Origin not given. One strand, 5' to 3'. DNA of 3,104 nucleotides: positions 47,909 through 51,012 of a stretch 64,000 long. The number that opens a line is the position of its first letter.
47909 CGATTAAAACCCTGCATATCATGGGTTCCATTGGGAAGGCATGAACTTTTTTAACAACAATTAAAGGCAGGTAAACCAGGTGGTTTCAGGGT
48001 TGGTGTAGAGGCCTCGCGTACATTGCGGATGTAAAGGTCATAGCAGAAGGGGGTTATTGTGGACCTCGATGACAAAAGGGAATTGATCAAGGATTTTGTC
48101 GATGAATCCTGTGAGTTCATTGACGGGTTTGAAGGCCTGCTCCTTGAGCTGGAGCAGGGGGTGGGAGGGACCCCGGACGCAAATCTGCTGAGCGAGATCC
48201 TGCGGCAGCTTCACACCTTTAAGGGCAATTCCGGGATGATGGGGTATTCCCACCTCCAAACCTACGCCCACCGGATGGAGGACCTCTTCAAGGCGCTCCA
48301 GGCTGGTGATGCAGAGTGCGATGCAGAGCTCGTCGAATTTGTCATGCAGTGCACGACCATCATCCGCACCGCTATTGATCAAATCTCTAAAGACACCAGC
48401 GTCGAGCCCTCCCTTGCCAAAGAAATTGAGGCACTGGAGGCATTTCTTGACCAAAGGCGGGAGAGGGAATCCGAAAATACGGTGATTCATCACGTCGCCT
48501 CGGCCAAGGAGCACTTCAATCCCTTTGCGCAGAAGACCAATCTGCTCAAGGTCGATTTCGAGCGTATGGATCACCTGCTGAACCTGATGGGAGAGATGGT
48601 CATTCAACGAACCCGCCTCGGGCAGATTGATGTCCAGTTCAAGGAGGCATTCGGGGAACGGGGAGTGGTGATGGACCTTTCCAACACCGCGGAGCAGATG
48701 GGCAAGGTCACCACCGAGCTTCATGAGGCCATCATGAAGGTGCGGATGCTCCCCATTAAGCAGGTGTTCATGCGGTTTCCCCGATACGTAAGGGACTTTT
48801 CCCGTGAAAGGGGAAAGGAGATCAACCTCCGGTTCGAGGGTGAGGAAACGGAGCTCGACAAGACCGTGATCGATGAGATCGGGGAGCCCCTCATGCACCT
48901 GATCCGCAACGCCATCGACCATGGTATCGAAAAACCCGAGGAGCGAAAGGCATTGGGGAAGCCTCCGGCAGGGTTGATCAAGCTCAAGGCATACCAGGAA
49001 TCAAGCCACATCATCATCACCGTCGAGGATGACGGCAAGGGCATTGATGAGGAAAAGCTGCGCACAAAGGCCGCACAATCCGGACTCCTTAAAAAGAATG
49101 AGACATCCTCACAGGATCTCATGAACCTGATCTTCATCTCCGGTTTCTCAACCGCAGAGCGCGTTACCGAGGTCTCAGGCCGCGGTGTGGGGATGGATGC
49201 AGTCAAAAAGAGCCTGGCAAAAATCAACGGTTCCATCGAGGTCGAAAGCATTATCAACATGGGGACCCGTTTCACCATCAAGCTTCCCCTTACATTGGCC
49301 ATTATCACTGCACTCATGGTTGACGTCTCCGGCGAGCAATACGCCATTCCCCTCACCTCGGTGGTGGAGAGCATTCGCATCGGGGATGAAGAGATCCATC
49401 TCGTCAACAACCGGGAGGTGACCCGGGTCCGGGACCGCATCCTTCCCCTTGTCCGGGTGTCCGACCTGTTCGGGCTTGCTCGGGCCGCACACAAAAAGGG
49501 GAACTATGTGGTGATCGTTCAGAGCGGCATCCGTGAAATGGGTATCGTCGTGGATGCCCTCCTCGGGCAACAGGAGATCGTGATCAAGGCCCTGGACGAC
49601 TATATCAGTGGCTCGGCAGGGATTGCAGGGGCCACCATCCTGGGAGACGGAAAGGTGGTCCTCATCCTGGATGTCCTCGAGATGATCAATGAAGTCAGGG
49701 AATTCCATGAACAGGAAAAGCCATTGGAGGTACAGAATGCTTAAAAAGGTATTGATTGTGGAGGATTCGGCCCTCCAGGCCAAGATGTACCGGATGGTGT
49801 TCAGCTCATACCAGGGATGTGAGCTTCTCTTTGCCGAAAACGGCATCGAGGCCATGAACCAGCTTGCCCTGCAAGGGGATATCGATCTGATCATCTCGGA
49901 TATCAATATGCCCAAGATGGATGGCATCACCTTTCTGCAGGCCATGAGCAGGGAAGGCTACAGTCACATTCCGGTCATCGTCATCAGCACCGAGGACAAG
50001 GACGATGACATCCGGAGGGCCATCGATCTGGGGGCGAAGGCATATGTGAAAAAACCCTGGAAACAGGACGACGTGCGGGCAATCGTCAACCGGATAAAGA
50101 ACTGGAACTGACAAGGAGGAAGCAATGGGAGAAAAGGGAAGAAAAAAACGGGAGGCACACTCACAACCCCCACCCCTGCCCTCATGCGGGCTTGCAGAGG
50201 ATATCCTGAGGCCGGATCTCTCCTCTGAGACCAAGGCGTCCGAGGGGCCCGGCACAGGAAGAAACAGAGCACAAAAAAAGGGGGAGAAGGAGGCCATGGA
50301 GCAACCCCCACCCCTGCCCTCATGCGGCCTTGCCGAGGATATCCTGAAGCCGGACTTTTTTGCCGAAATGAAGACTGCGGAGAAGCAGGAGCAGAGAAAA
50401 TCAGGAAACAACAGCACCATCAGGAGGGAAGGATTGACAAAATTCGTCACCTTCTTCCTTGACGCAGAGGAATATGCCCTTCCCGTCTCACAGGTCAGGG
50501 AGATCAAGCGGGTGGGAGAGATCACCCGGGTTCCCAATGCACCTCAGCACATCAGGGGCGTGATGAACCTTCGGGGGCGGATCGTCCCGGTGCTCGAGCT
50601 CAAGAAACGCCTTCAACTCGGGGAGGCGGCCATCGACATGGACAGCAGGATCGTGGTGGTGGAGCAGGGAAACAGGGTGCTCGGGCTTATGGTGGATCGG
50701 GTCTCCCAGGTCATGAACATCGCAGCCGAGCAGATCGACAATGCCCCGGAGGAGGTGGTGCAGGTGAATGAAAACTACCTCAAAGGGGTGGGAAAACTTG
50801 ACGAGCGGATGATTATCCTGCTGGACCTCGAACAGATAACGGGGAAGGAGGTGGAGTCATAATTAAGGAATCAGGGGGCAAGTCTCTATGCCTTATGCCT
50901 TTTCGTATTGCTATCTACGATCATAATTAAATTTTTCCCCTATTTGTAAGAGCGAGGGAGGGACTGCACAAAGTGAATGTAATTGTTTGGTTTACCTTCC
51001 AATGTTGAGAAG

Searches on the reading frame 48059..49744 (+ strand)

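Call 74: search_protein_families(library=pfam, proteins=[window:48059-49744:+], max_evalue=0.00001)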
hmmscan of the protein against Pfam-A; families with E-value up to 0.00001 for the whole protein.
window:48059-49744:+ (561 aa): 4 families
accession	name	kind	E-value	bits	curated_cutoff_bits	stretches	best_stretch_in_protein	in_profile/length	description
PF01584.24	CheW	-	9.9e-31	106.6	23.5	1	418-545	2-136/138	CheW-like domain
PF02518.31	HATPase_c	-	7.5e-19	68.7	26.4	1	277-412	5-110/111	Histidine kinase-, DNA gyrase B-, and HSP90-like ATPase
PF02895.20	H-kinase_dim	-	1.1e-16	61.5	23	1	162-228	3-68/68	Signal transducing histidine kinase, homodimeric domain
PF01627.28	Hpt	-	6.5e-15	55.6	24.6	1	8-110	1-82/84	Hpt domain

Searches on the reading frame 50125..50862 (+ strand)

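Call 74: search_protein_families(library=pfam, proteins=[window:50125-50862:+], max_evalue=0.00001)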
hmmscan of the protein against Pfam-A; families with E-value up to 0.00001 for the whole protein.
window:50125-50862:+ (245 aa): 1 family
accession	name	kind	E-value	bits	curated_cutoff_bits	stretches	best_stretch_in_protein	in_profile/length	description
PF01584.24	CheW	-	8.6e-40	136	23.5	1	107-239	2-134/138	CheW-like domain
